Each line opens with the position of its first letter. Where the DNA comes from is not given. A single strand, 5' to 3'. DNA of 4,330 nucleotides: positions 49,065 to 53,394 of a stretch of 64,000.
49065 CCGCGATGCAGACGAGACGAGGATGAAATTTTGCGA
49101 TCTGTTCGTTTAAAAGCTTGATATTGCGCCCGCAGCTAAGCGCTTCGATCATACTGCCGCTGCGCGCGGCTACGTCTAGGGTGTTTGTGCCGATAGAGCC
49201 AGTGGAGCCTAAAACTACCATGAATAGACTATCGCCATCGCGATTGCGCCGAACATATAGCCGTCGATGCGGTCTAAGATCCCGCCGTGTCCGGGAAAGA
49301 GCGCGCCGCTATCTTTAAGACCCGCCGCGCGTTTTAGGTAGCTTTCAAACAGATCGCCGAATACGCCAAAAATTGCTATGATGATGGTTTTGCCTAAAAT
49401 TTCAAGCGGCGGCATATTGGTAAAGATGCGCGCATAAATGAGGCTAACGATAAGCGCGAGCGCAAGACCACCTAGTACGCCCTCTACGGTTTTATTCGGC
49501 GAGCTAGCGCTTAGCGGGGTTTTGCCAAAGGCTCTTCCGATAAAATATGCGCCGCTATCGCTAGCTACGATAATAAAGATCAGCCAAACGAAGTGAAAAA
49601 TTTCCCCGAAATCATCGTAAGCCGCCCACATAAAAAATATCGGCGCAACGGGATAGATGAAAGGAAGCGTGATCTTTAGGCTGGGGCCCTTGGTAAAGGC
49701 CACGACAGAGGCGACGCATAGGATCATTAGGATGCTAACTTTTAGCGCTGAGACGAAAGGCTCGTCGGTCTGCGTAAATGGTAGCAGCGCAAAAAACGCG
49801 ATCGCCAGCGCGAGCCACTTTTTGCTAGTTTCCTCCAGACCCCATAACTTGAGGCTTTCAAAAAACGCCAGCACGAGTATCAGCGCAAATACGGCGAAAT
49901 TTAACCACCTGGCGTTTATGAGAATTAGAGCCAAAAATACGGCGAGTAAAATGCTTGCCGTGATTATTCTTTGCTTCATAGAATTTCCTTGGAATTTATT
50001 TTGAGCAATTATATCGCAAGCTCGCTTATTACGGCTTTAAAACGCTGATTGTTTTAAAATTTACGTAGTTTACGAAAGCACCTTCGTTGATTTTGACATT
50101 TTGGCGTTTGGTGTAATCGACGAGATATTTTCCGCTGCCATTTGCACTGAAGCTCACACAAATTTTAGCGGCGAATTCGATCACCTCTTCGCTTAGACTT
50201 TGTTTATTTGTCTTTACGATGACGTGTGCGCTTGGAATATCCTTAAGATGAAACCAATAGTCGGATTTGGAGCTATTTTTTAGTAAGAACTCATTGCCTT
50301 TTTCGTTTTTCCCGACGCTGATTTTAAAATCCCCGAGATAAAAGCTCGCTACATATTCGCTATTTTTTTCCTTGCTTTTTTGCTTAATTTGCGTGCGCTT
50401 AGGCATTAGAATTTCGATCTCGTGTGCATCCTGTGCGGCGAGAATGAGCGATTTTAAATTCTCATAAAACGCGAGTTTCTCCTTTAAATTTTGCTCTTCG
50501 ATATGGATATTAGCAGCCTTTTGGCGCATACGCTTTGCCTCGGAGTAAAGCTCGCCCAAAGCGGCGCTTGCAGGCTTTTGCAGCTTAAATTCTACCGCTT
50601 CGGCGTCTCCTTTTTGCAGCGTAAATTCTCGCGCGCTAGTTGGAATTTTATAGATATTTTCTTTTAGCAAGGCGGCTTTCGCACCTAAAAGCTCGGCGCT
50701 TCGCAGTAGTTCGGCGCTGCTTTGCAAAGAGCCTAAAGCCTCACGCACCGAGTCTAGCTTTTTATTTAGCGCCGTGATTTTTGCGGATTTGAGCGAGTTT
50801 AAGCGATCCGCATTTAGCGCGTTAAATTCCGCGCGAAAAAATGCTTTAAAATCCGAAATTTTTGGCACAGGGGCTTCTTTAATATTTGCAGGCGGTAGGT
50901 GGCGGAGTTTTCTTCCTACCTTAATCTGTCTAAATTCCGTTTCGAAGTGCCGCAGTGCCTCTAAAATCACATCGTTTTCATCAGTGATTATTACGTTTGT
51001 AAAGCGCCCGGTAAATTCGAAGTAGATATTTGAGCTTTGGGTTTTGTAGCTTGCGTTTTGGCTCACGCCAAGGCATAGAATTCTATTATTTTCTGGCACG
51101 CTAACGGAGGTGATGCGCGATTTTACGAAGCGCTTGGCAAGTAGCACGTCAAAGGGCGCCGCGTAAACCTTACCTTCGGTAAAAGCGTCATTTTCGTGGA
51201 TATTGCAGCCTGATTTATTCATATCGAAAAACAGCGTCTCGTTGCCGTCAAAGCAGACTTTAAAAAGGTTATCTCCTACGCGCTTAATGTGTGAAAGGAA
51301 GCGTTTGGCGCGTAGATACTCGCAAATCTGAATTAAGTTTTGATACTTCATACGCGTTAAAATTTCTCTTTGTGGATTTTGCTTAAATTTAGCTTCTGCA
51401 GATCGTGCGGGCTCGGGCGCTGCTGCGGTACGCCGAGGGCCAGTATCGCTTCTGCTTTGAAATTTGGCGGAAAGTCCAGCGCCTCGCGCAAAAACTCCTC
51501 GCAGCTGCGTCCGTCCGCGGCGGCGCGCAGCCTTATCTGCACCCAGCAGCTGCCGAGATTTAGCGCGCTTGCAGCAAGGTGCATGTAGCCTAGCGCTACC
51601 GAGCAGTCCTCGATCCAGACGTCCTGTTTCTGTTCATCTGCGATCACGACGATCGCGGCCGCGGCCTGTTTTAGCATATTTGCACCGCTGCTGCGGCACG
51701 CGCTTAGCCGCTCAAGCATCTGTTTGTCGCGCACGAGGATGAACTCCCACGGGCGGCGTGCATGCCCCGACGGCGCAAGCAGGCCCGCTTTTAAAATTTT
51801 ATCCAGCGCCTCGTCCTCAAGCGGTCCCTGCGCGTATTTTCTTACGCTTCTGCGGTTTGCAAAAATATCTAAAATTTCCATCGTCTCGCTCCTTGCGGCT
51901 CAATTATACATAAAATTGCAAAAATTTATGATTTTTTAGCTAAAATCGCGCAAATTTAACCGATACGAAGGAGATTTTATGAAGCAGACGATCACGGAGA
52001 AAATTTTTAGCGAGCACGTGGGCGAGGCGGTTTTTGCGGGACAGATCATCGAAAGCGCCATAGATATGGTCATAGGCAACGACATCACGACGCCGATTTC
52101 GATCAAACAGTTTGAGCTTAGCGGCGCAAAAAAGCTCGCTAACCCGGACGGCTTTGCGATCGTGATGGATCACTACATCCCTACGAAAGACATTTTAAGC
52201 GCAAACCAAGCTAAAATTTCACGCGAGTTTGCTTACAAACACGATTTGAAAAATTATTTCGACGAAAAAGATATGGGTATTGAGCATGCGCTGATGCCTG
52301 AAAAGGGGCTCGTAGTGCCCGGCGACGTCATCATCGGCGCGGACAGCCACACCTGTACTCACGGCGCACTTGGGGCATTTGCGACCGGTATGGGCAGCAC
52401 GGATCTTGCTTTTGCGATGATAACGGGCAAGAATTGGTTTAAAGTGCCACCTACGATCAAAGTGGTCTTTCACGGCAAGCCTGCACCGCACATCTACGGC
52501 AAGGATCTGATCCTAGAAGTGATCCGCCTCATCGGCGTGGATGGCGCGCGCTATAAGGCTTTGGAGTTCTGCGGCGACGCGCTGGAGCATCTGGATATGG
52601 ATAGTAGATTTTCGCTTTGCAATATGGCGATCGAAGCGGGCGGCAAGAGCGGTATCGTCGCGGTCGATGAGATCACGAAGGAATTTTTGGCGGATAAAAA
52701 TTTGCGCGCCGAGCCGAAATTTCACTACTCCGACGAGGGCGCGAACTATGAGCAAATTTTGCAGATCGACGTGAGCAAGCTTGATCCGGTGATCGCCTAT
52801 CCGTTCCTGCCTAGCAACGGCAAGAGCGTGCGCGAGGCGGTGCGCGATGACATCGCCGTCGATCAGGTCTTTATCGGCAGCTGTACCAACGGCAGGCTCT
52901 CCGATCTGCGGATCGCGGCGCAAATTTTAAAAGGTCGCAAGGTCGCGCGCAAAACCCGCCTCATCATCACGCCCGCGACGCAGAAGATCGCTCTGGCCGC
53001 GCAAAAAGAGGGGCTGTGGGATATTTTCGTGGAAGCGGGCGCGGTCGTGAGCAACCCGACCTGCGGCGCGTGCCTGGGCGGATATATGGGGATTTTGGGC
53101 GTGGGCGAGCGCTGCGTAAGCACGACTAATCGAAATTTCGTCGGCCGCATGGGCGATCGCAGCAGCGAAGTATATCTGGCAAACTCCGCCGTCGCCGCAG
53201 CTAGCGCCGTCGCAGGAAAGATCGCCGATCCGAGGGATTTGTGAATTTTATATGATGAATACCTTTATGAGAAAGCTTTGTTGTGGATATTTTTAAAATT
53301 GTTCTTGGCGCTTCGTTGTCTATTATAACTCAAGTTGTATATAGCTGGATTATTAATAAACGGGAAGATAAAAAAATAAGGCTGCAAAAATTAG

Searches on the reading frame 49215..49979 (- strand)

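Call 59: search_protein_families(library=pfam, proteins=[window:49215-49979:-], max_evalue=0.00001)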
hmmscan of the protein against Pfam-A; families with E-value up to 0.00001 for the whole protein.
window:49215-49979:- (254 aa): 1 family
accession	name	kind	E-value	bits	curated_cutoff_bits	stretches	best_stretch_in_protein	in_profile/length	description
PF01148.25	CTP_transf_1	-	5.5e-56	190.8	24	1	2-252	1-261/264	Cytidylyltransferase family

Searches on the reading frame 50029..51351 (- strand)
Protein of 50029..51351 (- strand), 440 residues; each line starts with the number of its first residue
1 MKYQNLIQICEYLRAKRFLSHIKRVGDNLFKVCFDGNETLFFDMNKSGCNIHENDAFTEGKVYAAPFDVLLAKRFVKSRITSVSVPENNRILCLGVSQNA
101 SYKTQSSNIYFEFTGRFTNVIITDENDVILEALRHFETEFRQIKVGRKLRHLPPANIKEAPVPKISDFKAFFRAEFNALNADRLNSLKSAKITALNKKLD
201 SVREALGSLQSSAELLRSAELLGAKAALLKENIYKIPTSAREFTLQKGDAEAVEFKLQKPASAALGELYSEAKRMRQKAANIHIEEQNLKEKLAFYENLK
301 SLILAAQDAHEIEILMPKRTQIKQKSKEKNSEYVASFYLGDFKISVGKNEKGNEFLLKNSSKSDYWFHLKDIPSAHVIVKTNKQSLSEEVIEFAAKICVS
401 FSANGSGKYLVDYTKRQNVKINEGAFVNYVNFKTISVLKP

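Call 25: search_protein_families(library=ncbifam, proteins=[window:50029-51351:-], max_evalue=0.00001)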
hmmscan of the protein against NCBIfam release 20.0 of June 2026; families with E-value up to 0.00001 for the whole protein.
window:50029-51351:- (440 aa): 2 families
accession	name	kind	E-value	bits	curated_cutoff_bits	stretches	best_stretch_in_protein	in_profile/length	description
NF041120.1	RqcH_arch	equivalog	4e-16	58.9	400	2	36-161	42-160/645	ribosome rescue protein RqcH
NF038240.1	fibro_bind_EfbA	exception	2.1e-15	56.4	1025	1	181-437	285-555/567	fibronectin-binding protein EfbA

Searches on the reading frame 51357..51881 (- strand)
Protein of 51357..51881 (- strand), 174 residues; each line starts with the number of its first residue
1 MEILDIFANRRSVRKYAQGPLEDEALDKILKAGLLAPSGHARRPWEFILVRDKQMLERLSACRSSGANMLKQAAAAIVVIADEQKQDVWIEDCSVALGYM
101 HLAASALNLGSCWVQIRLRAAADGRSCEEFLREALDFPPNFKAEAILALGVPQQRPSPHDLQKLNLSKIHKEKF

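Call 59: search_protein_families(library=pfam, proteins=[window:51357-51881:-], max_evalue=0.00001)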
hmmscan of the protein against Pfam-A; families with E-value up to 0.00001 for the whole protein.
window:51357-51881:- (174 aa): 2 families
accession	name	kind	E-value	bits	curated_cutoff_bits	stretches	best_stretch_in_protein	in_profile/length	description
PF00881.29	Nitroreductase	-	1.6e-21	77.7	23.5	2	8-60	2-54/167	Nitroreductase family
PF14512.11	TM1586_NiRdase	-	3.6e-09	37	27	0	24-55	158-189/215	Putative TM nitroreductase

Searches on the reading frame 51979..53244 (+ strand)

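Call 25: search_protein_families(library=ncbifam, proteins=[window:51979-53244:+], max_evalue=0.00001)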
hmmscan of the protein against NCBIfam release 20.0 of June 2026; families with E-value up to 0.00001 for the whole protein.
window:51979-53244:+ (421 aa): 19 families
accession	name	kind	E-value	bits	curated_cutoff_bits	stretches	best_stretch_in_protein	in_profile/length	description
NF001614.1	PRK00402.1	subfamily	2.2e-187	622.8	385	1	3-419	1-415/415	aconitase/3-isopropylmalate dehydratase large subunit family protein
TIGR02083.1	LEU2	equivalog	1.5e-182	607.2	610.65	1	4-421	2-419/419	3-isopropylmalate dehydratase large subunit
TIGR01343.1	hacA_fam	subfamily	3.5e-169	562.7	385.7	1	4-419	1-412/412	homoaconitate hydratase family protein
TIGR02086.1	IPMI_arch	subfamily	4.4e-152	506.5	410.15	1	3-420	1-411/411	3-isopropylmalate dehydratase/homoaconitate hydratase family large subunit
NF040615.1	HacA_Meth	equivalog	2.9e-138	461.1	550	1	4-417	2-417/419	homoaconitase large subunit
NF009116.0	PRK12466.1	subfamily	5.8e-102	341.7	531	2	2-289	4-308/472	3-isopropylmalate dehydratase large subunit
NF004016.0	PRK05478.1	subfamily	1.1e-95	321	510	2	1-288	2-305/468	3-isopropylmalate dehydratase large subunit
NF005558.0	PRK07229.1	equivalog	5.3e-91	306.1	612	1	1-421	1-415/647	aconitate hydratase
TIGR00170.1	leuC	equivalog_domain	3.6e-84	283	560.25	2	1-289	1-305/466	3-isopropylmalate dehydratase large subunit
TIGR01342.1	acon_putative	hypoth_equivalog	9.2e-76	255.4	719.15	1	4-421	1-412/655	putative aconitate hydratase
TIGR00139.1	h_aconitase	equivalog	2e-70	238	529.9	2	3-241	2-244/709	homoaconitase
NF006690.0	PRK09238.1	equivalog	8.8e-46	156.3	782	2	243-417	643-813/852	bifunctional aconitate hydratase 2/2-methylisocitrate dehydratase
TIGR01340.1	aconitase_mito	equivalog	1.2e-38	132.9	825.35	1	28-415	56-472/745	aconitate hydratase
NF008503.0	PRK11413.1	equivalog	1.7e-38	132.1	641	2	100-285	128-312/753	hydratase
TIGR00117.1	acnB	equivalog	3e-30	104.7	1287.2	1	241-416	640-810/844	bifunctional aconitate hydratase 2/2-methylisocitrate dehydratase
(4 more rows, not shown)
